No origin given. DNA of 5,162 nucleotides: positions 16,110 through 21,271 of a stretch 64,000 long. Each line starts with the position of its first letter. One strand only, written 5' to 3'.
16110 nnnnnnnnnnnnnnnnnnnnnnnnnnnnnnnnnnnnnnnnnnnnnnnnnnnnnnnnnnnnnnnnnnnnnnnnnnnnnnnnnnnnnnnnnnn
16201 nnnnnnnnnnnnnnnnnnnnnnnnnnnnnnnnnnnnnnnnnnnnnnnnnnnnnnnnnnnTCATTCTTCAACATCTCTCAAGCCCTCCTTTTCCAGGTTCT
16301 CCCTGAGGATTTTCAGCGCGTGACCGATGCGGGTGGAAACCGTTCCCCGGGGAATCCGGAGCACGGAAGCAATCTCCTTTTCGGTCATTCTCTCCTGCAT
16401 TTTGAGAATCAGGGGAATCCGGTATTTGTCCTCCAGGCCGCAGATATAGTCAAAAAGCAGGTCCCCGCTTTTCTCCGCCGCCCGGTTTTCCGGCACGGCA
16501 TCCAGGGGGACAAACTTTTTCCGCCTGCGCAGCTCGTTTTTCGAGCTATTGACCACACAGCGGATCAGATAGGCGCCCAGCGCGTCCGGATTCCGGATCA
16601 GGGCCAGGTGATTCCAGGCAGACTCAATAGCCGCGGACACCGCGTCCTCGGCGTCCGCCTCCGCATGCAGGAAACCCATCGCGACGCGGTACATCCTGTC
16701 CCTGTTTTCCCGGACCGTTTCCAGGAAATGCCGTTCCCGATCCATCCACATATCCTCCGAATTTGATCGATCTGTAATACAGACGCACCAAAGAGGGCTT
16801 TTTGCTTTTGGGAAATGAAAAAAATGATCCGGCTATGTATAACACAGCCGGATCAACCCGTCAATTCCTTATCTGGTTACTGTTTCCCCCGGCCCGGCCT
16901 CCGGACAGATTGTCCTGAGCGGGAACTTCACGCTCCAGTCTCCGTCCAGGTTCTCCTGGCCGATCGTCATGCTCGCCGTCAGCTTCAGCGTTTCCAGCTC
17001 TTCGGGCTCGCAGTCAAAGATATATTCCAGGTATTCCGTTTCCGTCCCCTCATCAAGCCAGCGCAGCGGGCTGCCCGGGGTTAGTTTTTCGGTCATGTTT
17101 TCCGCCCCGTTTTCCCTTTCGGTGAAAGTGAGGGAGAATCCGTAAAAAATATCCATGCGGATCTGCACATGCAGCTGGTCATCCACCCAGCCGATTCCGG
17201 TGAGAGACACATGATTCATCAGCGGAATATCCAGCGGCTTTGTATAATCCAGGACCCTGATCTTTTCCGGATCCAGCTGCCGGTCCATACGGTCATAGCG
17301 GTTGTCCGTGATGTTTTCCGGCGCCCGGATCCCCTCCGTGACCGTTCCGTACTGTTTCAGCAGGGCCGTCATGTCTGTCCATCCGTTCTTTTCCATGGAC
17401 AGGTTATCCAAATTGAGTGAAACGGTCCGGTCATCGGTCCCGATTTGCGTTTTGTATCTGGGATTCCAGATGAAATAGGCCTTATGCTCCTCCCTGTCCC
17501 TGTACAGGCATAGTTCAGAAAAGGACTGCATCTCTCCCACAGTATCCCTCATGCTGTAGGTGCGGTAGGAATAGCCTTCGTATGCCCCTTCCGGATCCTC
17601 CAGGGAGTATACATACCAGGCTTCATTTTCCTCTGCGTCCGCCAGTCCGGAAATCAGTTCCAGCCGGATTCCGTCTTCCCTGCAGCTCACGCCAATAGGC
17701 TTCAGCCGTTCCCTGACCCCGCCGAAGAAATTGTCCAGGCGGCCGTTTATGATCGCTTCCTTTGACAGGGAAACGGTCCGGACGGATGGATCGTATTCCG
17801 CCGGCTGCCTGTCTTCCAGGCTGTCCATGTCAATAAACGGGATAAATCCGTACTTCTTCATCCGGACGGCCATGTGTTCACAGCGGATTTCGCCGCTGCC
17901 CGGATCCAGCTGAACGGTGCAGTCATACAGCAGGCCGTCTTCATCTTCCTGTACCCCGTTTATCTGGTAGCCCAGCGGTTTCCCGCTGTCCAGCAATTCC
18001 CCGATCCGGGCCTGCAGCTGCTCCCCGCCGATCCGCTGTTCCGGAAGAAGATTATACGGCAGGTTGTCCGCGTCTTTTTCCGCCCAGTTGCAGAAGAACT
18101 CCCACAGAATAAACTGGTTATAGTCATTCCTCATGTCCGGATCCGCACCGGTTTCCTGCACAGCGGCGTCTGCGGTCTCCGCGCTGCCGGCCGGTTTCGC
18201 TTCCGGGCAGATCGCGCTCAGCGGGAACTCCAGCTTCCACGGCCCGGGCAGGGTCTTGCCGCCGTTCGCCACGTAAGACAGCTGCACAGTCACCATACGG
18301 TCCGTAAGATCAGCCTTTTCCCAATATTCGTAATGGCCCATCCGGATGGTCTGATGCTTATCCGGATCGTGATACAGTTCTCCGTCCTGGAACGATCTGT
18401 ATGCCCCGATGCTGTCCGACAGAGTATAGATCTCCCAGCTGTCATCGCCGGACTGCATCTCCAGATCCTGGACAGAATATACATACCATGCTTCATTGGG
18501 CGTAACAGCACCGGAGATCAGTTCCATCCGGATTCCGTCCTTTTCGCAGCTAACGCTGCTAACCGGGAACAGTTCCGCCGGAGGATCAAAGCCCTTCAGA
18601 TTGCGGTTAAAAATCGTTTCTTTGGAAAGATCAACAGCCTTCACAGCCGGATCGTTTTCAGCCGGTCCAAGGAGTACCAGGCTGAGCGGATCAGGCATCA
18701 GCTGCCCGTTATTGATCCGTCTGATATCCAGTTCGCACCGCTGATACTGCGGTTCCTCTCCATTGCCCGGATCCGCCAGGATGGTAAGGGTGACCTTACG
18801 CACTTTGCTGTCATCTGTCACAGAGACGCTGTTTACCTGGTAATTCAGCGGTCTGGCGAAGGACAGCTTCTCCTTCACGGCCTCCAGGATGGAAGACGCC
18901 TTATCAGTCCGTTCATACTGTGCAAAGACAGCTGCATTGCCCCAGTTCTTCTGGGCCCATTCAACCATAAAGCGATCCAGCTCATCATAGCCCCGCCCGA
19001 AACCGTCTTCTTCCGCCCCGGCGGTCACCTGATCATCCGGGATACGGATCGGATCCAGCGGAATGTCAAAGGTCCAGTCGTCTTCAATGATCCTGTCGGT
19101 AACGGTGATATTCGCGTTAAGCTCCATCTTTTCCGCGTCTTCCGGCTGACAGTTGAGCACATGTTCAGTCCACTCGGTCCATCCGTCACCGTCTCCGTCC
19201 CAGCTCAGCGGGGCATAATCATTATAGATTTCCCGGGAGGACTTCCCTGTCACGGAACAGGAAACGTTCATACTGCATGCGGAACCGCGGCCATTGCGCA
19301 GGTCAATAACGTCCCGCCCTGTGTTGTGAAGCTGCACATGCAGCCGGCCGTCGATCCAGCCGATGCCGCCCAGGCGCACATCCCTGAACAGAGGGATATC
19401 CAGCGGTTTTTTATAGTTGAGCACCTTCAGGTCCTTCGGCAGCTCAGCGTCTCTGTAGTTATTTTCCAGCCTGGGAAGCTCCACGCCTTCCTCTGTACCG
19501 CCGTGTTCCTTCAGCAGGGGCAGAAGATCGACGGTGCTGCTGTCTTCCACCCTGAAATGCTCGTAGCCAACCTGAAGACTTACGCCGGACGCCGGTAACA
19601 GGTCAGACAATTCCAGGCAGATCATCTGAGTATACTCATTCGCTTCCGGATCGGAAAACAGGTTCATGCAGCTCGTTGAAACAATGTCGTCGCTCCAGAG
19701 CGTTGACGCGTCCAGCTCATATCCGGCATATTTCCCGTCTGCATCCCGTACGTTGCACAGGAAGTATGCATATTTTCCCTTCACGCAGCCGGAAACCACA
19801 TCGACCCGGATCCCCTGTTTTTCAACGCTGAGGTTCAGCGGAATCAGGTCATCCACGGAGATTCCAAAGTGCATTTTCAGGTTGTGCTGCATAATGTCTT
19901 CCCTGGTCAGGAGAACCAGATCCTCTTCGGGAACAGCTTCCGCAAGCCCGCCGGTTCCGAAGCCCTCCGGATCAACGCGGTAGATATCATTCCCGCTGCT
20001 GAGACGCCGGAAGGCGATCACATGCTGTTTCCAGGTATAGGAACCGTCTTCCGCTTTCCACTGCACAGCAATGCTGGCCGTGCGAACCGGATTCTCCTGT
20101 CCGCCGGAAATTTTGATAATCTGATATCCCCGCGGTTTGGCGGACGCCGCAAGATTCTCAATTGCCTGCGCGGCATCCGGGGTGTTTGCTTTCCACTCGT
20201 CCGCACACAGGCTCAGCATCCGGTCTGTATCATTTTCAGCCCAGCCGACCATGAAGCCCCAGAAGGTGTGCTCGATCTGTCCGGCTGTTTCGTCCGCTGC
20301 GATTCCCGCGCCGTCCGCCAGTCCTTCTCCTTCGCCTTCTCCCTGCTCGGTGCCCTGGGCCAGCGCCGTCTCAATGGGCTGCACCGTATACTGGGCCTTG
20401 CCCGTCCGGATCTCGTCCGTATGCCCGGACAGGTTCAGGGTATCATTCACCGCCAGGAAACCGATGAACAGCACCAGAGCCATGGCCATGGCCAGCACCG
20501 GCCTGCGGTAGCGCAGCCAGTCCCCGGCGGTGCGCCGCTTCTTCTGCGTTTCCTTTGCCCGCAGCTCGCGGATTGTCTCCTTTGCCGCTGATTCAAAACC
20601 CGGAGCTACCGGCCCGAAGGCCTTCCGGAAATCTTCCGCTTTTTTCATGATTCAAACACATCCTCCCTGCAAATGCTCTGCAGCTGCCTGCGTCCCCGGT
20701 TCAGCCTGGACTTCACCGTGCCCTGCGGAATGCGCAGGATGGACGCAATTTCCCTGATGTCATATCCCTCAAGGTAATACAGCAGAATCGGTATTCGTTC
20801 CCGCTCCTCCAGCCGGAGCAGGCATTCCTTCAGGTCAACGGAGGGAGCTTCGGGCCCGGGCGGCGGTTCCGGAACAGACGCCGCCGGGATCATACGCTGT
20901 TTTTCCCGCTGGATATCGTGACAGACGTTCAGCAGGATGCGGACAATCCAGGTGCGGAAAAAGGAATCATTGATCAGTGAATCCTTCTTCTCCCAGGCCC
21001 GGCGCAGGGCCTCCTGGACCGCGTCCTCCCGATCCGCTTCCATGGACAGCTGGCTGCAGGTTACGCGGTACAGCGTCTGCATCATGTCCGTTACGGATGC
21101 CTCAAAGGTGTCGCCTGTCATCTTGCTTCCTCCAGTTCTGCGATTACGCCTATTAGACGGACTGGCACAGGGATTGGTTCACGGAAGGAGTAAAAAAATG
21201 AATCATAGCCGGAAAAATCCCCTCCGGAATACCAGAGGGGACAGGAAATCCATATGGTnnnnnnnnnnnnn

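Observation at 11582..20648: Giant anti-sigma-like proteins assembled combinatorially from two modules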

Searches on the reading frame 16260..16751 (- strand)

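Call 3: search_protein_families(library=pfam, proteins=[window:16260-16751:-], max_evalue=0.1)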
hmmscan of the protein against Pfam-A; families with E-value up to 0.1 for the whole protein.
window:16260-16751:- (163 aa): 6 families
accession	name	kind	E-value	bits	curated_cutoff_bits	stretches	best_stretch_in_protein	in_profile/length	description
PF04542.20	Sigma70_r2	-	2e-11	44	24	1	13-79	2-70/71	Sigma-70 region 2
PF08281.18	Sigma70_r4_2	-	1.8e-08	34.4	25.7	1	102-148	7-53/54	Sigma-70, region 4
PF04545.22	Sigma70_r4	-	3.2e-05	23.8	24.1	1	116-151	15-50/50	Sigma-70, region 4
PF13384.12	HTH_23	-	0.0035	17.5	24.6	1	110-139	6-35/50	Homeodomain-like domain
PF21476.4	PF0610-like_N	-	0.034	14.8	33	1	111-151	5-44/50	PF0610-like, N-terminal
PF13412.12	HTH_24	-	0.089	12.8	21.9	0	120-142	16-38/48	Winged helix-turn-helix DNA-binding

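Call 4: search_protein_families(library=ncbifam, proteins=[window:16260-16751:-], max_evalue=0.1)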
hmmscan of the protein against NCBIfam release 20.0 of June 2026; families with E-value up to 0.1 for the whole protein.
window:16260-16751:- (163 aa): 57 families (the best 25 are shown)
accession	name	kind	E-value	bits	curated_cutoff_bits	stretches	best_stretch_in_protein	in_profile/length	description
TIGR02983.1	SigE-fam_strep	subfamily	1.1e-23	84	141.55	1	5-155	4-160/162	SigE family RNA polymerase sigma factor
NF053879.1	RNAPolSigSigVBac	equivalog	2.2e-21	76.2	190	1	6-156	3-158/160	RNA polymerase sigma factor SigV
TIGR02954.1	Sig70_famx3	hypoth_equivalog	4.8e-21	75.2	188.5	1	7-155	16-169/170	RNA polymerase sigma-70 factor, TIGR02954 family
NF008888.0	PRK11922.1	equivalog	8.2e-21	74.7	204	2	8-91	31-114/231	RNA polymerase sigma factor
TIGR02985.1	Sig70_bacteroi1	subfamily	2.2e-18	67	126.4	1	9-153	3-162/162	RNA polymerase sigma-70 factor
TIGR02937.1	sigma70-ECF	superfamily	5.7e-18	65.1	42.9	1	12-153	6-165/165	sigma-70 family RNA polymerase sigma factor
NF009170.0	PRK12517.1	subfamily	1e-14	54.4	197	1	3-157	19-180/188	RNA polymerase sigma factor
NF007223.0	PRK09641.1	equivalog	1.6e-14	54.2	209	2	101-155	132-186/187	RNA polymerase sigma factor SigW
NF058625.1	sigma_PG0214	equivalog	1.7e-14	53.9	130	1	6-156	3-164/170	GFO_1088 family ECF-type sigma factor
TIGR02948.1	SigW_bacill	equivalog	2.8e-12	47.1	243.1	2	101-154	132-185/187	RNA polymerase sigma factor SigW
NF007225.0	PRK09643.1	equivalog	7.8e-12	45.3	190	1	8-154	28-183/204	RNA polymerase sigma factor SigM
NF007216.0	PRK09638.1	equivalog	2.1e-11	43.9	194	1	16-157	27-178/180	RNA polymerase sigma factor SigY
NF009174.0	PRK12522.1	equivalog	2.5e-11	43.9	217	1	86-155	100-169/175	RNA polymerase sigma factor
TIGR02947.1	SigH_actino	hypoth_equivalog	2.4e-10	40.4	251.55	2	9-79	13-83/193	RNA polymerase sigma-70 factor, TIGR02947 family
NF009171.0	PRK12518.1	equivalog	1.4e-09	38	208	1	34-159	53-190/191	RNA polymerase sigma factor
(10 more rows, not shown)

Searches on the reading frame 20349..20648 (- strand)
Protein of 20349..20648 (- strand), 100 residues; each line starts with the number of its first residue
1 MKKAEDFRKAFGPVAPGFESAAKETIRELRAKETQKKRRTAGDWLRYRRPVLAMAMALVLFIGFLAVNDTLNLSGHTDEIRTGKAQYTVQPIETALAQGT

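Call 65: search_protein_families(library=pfam, proteins=[window:20349-20648:-], max_evalue=1)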
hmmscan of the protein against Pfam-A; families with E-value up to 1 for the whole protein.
window:20349-20648:- (100 aa): 2 families
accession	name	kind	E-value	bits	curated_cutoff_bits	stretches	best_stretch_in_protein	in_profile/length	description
PF05115.19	PetL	-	0.14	12.5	30.1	1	52-67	13-28/31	Cytochrome B6-F complex subunit VI (PetL)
PF16913.11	PUNUT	-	0.16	11.7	30.6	1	52-97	205-250/321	Purine nucleobase transmembrane transport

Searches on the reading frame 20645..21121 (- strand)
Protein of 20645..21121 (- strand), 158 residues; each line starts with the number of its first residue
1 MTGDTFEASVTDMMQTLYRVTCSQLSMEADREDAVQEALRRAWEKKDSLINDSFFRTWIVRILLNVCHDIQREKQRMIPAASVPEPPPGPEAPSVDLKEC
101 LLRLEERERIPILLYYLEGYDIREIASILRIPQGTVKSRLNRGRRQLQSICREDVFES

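Call 3: search_protein_families(library=pfam, proteins=[window:20645-21121:-], max_evalue=0.1)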
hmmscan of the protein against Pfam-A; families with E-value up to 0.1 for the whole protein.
window:20645-21121:- (158 aa): 11 families
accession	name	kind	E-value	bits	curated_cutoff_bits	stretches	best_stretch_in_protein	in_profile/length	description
PF08281.18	Sigma70_r4_2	-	1.2e-16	60.5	25.7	1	96-147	3-54/54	Sigma-70, region 4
PF04545.22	Sigma70_r4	-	7.2e-11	41.9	24.1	1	101-148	2-49/50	Sigma-70, region 4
PF04542.20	Sigma70_r2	-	3.7e-08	33.5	24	1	15-76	7-70/71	Sigma-70 region 2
PF13384.12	HTH_23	-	1.7e-05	24.9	24.6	1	104-142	2-40/50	Homeodomain-like domain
PF13518.12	HTH_28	-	0.00024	21.6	25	1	109-142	2-35/52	Helix-turn-helix domain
PF07638.17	Sigma70_ECF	-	0.0016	18.8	21.1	1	96-148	125-180/185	ECF sigma factor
PF13936.12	HTH_38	-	0.0087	16.2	27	1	102-136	5-37/44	Helix-turn-helix domain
PF00196.25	GerE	-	0.024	14.7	23.5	1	107-141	6-39/57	Bacterial regulatory proteins, luxR family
PF06056.18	Terminase_5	-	0.027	14.8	20.3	1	115-144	9-38/58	Putative ATPase subunit of terminase (gpP-like)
PF22233.2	PhyR_sigma-like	-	0.04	14.2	27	1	106-138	6-38/50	Response regulator PhyR, sigma-like domain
PF14493.12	HTH_40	-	0.089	13.5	27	0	115-143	8-36/89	Helix-turn-helix domain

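Call 4: search_protein_families(library=ncbifam, proteins=[window:20645-21121:-], max_evalue=0.1)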
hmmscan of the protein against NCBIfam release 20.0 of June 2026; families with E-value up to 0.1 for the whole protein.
window:20645-21121:- (158 aa): 97 families (the best 25 are shown)
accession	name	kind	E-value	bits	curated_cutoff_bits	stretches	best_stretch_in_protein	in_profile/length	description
TIGR02954.1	Sig70_famx3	hypoth_equivalog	2.1e-25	89.4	188.5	1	4-151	16-167/170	RNA polymerase sigma-70 factor, TIGR02954 family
NF007225.0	PRK09643.1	equivalog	7.1e-22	78.1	190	1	5-150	28-181/204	RNA polymerase sigma factor SigM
TIGR02983.1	SigE-fam_strep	subfamily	7.9e-22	77.9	141.55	1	2-150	4-157/162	SigE family RNA polymerase sigma factor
TIGR02937.1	sigma70-ECF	superfamily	7.8e-21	74.4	42.9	1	10-149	7-163/165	sigma-70 family RNA polymerase sigma factor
NF007223.0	PRK09641.1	equivalog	3.5e-19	69.4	209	2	98-150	131-183/187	RNA polymerase sigma factor SigW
NF007216.0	PRK09638.1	equivalog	3.9e-19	69.1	194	1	31-149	45-172/180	RNA polymerase sigma factor SigY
NF009164.0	PRK12511.1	equivalog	9e-19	67.7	185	1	8-150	8-158/182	RNA polymerase sigma factor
NF058625.1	sigma_PG0214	equivalog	9.2e-19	67.8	130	1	1-149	1-159/170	GFO_1088 family ECF-type sigma factor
NF008888.0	PRK11922.1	equivalog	1e-18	67.8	204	2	6-81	32-107/231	RNA polymerase sigma factor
NF009171.0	PRK12518.1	equivalog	1.1e-18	67.7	208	1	18-150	40-183/191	RNA polymerase sigma factor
NF009174.0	PRK12522.1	equivalog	1.5e-18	67.4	217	2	97-153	113-169/175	RNA polymerase sigma factor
NF004113.0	PRK05602.1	equivalog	1.5e-18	67.2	208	1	9-152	50-202/211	RNA polymerase sigma factor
NF053879.1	RNAPolSigSigVBac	equivalog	2.5e-18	66.3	190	1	5-152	5-156/160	RNA polymerase sigma factor SigV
TIGR02947.1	SigH_actino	hypoth_equivalog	6.5e-18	65.1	251.55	2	93-150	121-178/193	RNA polymerase sigma-70 factor, TIGR02947 family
TIGR02948.1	SigW_bacill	equivalog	1.6e-16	60.9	243.1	2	98-149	131-182/187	RNA polymerase sigma factor SigW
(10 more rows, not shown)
